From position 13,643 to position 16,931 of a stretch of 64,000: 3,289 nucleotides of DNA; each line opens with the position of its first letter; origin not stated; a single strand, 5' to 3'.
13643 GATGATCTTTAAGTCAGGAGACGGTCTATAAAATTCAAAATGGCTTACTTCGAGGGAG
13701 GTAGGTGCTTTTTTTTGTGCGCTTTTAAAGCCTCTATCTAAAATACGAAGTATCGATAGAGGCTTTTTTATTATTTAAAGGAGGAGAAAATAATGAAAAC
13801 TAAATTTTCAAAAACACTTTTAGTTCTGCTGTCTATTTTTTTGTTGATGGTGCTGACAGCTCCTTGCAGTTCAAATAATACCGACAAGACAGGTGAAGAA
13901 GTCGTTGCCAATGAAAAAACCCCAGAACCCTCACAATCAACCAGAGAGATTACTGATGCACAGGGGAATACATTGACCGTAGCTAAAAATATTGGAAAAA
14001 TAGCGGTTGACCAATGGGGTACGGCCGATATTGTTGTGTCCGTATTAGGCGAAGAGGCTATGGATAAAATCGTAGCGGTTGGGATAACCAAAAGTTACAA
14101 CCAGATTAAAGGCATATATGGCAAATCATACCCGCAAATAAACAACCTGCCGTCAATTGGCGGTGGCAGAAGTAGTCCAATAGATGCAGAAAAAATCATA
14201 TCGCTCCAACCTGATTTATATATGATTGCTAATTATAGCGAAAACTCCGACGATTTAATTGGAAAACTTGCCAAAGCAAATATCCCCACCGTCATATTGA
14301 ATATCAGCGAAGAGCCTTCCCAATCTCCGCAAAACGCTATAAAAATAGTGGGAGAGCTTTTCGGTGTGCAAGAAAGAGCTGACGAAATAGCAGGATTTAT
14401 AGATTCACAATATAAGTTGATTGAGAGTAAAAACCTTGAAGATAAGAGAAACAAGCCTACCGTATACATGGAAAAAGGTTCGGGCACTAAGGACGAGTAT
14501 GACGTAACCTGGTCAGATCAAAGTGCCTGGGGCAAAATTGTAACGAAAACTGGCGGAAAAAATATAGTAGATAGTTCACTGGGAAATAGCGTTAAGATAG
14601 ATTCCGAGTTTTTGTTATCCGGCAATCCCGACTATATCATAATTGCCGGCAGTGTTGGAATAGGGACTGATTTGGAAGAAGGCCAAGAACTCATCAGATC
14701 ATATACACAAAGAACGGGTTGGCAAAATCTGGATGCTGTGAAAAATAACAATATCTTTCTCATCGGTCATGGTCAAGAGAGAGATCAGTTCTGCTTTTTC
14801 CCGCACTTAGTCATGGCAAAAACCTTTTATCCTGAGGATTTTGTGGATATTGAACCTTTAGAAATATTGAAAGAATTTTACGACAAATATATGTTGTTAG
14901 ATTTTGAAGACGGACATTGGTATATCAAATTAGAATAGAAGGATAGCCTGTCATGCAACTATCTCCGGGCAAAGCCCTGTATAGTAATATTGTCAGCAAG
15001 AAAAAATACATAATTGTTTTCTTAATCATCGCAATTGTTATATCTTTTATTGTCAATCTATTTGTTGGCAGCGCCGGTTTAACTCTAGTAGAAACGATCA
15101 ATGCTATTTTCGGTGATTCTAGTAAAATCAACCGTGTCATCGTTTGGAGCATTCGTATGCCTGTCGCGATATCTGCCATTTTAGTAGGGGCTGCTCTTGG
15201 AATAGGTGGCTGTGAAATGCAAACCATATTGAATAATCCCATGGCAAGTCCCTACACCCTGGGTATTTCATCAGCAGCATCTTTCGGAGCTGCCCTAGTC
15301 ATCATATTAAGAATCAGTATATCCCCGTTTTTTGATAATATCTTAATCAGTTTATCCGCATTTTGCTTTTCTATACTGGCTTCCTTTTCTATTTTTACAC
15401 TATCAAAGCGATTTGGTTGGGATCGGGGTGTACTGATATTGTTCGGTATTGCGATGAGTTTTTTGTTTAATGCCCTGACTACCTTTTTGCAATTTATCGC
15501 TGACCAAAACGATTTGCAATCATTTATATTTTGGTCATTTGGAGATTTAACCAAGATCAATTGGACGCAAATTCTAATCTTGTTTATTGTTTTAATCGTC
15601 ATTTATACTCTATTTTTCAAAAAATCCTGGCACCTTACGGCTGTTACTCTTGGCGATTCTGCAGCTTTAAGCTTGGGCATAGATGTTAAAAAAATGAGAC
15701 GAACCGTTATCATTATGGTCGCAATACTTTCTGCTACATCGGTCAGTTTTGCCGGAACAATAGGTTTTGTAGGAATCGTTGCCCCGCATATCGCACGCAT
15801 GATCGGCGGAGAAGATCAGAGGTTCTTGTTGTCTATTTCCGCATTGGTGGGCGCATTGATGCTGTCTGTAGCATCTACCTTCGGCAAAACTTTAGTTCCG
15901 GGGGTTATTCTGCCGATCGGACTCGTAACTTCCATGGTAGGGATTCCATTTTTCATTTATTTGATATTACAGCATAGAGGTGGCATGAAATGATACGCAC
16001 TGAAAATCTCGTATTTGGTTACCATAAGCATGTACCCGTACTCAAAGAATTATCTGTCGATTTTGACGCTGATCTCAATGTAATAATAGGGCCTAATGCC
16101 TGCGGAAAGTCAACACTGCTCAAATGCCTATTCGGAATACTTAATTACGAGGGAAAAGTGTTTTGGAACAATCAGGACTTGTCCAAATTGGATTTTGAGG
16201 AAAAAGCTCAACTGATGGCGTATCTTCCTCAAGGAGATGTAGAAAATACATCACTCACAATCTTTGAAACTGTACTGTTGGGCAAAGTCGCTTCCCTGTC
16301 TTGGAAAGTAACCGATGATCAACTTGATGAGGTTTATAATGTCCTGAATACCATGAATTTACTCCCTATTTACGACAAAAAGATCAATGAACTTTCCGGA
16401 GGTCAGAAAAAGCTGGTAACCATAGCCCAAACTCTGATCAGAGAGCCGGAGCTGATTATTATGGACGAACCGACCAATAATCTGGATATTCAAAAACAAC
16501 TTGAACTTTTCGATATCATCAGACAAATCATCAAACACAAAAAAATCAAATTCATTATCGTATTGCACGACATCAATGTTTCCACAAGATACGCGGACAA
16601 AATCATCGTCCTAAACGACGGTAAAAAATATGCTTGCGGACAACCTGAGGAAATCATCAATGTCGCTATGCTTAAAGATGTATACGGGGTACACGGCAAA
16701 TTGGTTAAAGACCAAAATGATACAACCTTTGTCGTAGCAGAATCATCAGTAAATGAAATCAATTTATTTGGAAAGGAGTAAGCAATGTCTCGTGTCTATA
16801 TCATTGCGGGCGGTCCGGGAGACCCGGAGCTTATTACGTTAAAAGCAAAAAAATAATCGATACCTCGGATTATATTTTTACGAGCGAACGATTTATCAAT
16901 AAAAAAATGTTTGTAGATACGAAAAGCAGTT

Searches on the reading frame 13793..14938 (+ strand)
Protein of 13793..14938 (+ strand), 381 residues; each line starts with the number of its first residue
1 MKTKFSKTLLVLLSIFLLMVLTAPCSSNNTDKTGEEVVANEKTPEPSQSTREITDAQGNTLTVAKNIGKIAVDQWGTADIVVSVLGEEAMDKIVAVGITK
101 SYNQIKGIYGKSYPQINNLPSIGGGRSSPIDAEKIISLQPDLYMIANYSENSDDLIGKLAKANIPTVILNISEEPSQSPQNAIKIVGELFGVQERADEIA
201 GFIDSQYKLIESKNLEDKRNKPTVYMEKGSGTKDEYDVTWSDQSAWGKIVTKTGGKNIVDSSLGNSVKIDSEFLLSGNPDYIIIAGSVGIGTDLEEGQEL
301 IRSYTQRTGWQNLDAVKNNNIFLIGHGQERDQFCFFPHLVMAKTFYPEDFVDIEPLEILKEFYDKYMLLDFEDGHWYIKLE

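Call 6: search_protein_families(library=pfam, proteins=[window:13793-14938:+])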
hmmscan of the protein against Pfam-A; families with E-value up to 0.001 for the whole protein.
window:13793-14938:+ (381 aa): 1 family
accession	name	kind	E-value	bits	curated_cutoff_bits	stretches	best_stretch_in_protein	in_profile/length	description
PF01497.23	Peripla_BP_2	-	2.1e-28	99.8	27.5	1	82-325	1-232/235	Periplasmic binding protein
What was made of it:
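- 13793..14938 (+): Substrate-binding lipoprotein 1 (381 aa, Peripla_BP_2). Pfam 99.8 bits (call 6).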

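Call 7: search_protein_families(library=ncbifam, proteins=[window:13793-14938:+])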
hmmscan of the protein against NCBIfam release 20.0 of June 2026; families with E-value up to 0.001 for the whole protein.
window:13793-14938:+ (381 aa): 6 families
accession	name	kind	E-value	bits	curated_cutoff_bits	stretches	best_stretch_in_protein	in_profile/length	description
NF010649.0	PRK14048.1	equivalog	2.4e-20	73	374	1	99-376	80-369/374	ferrichrome/ferrioxamine B periplasmic transporter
TIGR03659.1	IsdE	equivalog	8.5e-15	54.7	298.65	1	95-322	59-265/292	heme ABC transporter substrate-binding protein IsdE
TIGR04281.1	peripla_PGF_1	equivalog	1.4e-13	50.8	325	1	52-296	6-217/330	PGF-CTERM-anchored ABC transporter substrate-binding protein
NF008501.1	PRK11411.1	subfamily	1.1e-06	27.8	320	1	92-323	57-268/303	Fe(3+) dicitrate ABC transporter substrate-binding protein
NF002894.0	PRK03379.1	equivalog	3.2e-06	26.5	234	1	130-287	69-217/266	vitamin B12 ABC transporter substrate-binding protein BtuF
NF008200.0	PRK10957.1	equivalog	0.00011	21.3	205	1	130-254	116-233/330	Fe2+-enterobactin ABC transporter substrate-binding protein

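Call 69: search_solved_structures(query=window:13793-14938:+, max_evalue=0.001)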
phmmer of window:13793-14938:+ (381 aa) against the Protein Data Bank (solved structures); distinct sequences matched with E-value up to 0.001: 25.
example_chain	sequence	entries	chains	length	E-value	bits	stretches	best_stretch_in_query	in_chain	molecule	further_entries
4mo9_A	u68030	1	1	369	1.8e-44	155.5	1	47-379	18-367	Periplasmic binding protein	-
9hrj_A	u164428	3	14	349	4.1e-29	105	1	52-376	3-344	Periplasmic substrate-binding transport protein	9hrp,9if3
9ht5_A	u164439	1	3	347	4.6e-29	104.8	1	52-376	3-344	Periplasmic substrate-binding transport protein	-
6b2x_A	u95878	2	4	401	2e-28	102.7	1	51-376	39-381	Solute-binding periplasmic protein of iron/siderophore ABC transporter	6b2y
2etv_A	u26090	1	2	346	1.6e-18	70.1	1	56-364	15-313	iron(III) ABC transporter, periplasmic iron-binding protein, putative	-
4ovk_A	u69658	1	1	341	3.8e-16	62.3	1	49-371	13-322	Periplasmic binding protein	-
3psa_A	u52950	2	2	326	2e-10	43.5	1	51-368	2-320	protein HI_1472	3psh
4hn9_A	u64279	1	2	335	2.5e-10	43.2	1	52-291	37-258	Iron complex transport system substrate-binding protein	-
5lwh_A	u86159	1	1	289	3.6e-09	39.4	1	103-297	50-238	Enterochelin ABC transporter substrate-binding protein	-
5mbu_A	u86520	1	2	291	3.7e-09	39.3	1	103-297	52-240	Enterochelin uptake periplasmic binding protein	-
5mbu_B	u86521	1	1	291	3.8e-09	39.3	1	102-297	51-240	Enterochelin uptake periplasmic binding protein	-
5mbt_A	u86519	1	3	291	4.5e-09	39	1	103-297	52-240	Enterochelin uptake periplasmic binding protein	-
2chu_A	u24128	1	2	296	4.9e-09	38.9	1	103-296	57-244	ENTEROCHELIN UPTAKE PERIPLASMIC BINDING PROTEIN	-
3zkw_B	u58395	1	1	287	5e-09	38.9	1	102-296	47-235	ENTEROCHELIN UPTAKE PERIPLASMIC BINDING PROTEIN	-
3zkw_A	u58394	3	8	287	5e-09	38.9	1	103-296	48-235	ENTEROCHELIN UPTAKE PERIPLASMIC BINDING PROTEIN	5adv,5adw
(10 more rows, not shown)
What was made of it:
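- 13793..14938 (+): Closest solved structures are 4MO9 and YiuA-type metal-chelate binders (call 69).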

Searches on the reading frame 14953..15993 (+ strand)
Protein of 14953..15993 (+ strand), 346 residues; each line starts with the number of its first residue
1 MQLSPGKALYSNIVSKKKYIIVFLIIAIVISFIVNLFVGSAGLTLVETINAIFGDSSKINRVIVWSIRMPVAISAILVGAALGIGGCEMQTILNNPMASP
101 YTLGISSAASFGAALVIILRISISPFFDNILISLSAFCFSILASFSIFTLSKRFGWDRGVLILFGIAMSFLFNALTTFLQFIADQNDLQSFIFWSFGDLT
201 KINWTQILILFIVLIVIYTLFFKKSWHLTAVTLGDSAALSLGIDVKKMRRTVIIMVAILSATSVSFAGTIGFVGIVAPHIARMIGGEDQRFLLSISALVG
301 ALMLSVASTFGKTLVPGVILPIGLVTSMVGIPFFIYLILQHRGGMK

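Call 6: search_protein_families(library=pfam, proteins=[window:14953-15993:+])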
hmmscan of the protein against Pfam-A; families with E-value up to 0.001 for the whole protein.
window:14953-15993:+ (346 aa): 2 families
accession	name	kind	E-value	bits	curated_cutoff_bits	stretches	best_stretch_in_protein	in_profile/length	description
PF01032.23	FecCD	-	7.1e-83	278.6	26.5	1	28-339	2-310/311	FecCD transport family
PF00950.22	ABC-3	-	6.6e-06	26.3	20.1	1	98-305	31-226/258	ABC 3 transport family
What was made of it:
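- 14953..15993 (+): FecCD-type ABC permease (346 aa). Pfam FecCD 278.6 bits (call 6).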

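Call 7: search_protein_families(library=ncbifam, proteins=[window:14953-15993:+])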
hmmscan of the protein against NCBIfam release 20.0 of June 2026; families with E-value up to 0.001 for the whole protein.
window:14953-15993:+ (346 aa): 16 families
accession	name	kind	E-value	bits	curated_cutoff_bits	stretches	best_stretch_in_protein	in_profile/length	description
NF003001.0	PRK03784.1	equivalog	5e-64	216.5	334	1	15-342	13-329/332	vitamin B12 ABC transporter permease BtuC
NF007867.0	PRK10577.1-3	subfamily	9.4e-60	202.7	849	1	18-342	385-706/710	Fe(3+)-hydroxamate ABC transporter permease FhuB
TIGR03869.1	F420-0_ABCperm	hypoth_equivalog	1.6e-55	188.7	437.35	1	40-344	14-324/325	putative F420-0 ABC transporter permease subunit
NF007081.0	PRK09535.1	equivalog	9.8e-55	186.3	461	1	47-340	74-360/366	vitamin B12 ABC transporter permease BtuC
NF007871.0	PRK10577.2-2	equivalog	3.7e-54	184.4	899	1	19-340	359-675/679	Fe(3+)-hydroxamate ABC transporter permease FhuB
NF007866.0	PRK10577.1-2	equivalog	4.2e-53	180.7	554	1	20-342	12-332/666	Fe(3+)-hydroxamate ABC transporter permease FhuB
NF008407.0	PRK11228.1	equivalog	3.9e-52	177.2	396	1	21-339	9-327/330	iron-dicitrate ABC transporter permease FecC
NF007299.0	PRK09777.1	equivalog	1.2e-51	175.9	406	1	18-341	3-317/318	Fe(3+) dicitrate ABC transporter permease subunit FecD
NF007872.0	PRK10577.2-3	equivalog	1.2e-46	159.4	727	1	23-340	357-668/676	Fe(3+)-hydroxamate ABC transporter permease FhuB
NF007759.0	PRK10440.1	equivalog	2.8e-46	158.3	422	1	18-341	9-326/330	iron-enterobactin ABC transporter permease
NF007873.0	PRK10577.2-4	equivalog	1.5e-40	139.5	1012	1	7-338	312-640/646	Fe(3+)-hydroxamate ABC transporter permease FhuB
NF007760.0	PRK10441.1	equivalog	1.6e-39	136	428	1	17-343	9-331/335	Fe(3+)-siderophore ABC transporter permease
NF007870.0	PRK10577.2-1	equivalog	1.2e-38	133.2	1355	1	11-339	349-671/678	Fe(3+)-hydroxamate ABC transporter permease FhuB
NF007869.0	PRK10577.1-6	equivalog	4.1e-36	124.6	954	1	22-339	382-692/703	Fe(3+)-hydroxamate ABC transporter permease FhuB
NF007868.0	PRK10577.1-5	equivalog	3.3e-35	121.7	943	1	27-339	360-662/666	Fe(3+)-hydroxamate ABC transporter permease FhuB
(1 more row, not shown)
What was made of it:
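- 14953..15993 (+): Best NCBIfam match is BtuC, 216 bits, below its cut-off (call 7).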

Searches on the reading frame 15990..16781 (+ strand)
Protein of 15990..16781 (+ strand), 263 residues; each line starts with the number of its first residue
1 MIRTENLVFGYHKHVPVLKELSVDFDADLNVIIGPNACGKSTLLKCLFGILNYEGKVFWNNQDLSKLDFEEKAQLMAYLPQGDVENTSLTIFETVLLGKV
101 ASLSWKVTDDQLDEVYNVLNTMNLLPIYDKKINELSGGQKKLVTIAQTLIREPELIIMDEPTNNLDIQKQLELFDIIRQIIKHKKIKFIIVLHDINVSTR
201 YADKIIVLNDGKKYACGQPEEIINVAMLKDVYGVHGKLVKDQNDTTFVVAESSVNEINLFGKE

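Call 6: search_protein_families(library=pfam, proteins=[window:15990-16781:+])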
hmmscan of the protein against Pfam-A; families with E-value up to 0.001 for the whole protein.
window:15990-16781:+ (263 aa): 9 families
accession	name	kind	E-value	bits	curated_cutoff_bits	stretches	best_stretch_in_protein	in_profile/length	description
PF00005.33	ABC_tran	-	9.3e-27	94.7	25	1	29-163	13-137/137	ABC transporter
PF13304.12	AAA_21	-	6e-12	46.7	27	1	29-65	1-43/304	AAA domain, putative AbiEii toxin, Type IV TA system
PF02463.25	SMC_N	-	6.1e-11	42.6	40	1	19-204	16-207/220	RecF/RecN/SMC N terminal domain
PF13476.12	AAA_23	-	9e-09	36.7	27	1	19-82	11-69/201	AAA domain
PF13175.12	AAA_15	-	6.8e-08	33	32.1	1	18-69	14-70/374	AAA ATPase domain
PF03215.21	Rad17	-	0.00036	21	23.8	0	29-72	47-90/186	Rad17 P-loop domain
PF09818.15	ABC_ATPase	-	0.00076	19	23.2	0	28-47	80-99/283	P-loop domain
PF11398.14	DUF2813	-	0.00088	19.2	21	0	19-59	15-54/372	Protein of unknown function (DUF2813)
PF13173.12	AAA_14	-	0.00098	19.6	27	0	29-76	4-44/129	AAA domain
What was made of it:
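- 15990..16781 (+): ABC ATPase (263 aa). Pfam ABC_tran 94.7 bits (call 6).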

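Call 7: search_protein_families(library=ncbifam, proteins=[window:15990-16781:+])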
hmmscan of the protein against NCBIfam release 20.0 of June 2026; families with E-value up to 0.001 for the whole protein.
window:15990-16781:+ (263 aa): 194 families (the best 25 are shown)
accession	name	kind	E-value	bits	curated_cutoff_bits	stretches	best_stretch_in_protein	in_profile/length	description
NF008409.0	PRK11231.1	equivalog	1.5e-50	171.9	375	1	1-241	2-244/255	Fe(3+) dicitrate ABC transporter ATP-binding protein FecE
NF010068.0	PRK13548.1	equivalog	1.4e-49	168.6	261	1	1-249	5-258/261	heme ABC transporter ATP-binding protein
TIGR03873.1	F420-0_ABC_ATP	hypoth_equivalog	9.1e-47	159.5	372.4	1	16-250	15-252/256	putative F420-0 ABC transporter ATP-binding protein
NF002981.0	PRK03695.1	equivalog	7.4e-39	133.6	281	1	19-248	17-250/253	vitamin B12 ABC transporter ATP-binding protein BtuD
NF052485.1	sider_ATP_EitC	equivalog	7.3e-38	130.4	485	1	4-238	5-238/251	siderophore ABC transporter ATP-binding protein EitC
NF007606.0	PRK10253.1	equivalog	1.6e-37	129.4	497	1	2-249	8-258/266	iron-enterobactin ABC transporter ATP-binding protein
TIGR02315.1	ABC_phnC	equivalog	3.8e-37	128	266.1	1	1-232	1-242/243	phosphonate ABC transporter ATP-binding protein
NF007863.0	PRK10575.1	equivalog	1.9e-35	122.4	433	1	17-236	26-249/265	Fe3+-hydroxamate ABC transporter ATP-binding protein FhuC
NF007082.0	PRK09536.1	equivalog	2.7e-32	112.4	537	1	15-242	16-246/402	corrinoid ABC transporter ATPase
TIGR04520.1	ECF_ATPase_1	equivalog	4.1e-32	111.7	315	1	2-225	1-226/269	energy-coupling factor transporter ATPase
NF043075.1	MMSYN1_0197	equivalog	1.2e-31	109.9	550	1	4-225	5-223/341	spermidine/putrescine ABC transporter ATP-binding protein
TIGR03410.1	urea_trans_UrtE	equivalog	1.7e-31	109.4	285.8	1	5-222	4-219/230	urea ABC transporter ATP-binding subunit UrtE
NF053840.1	MnTportMntADein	equivalog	5.6e-31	107.9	400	1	1-225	1-222/240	manganese ABC transporter ATP-binding protein MntA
TIGR04521.1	ECF_ATPase_2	equivalog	2.9e-30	105.3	330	1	2-228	1-239/279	energy-coupling factor transporter ATPase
NF010167.0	PRK13648.1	subfamily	1e-29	103.7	241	1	3-226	9-233/269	energy-coupling factor transporter ATPase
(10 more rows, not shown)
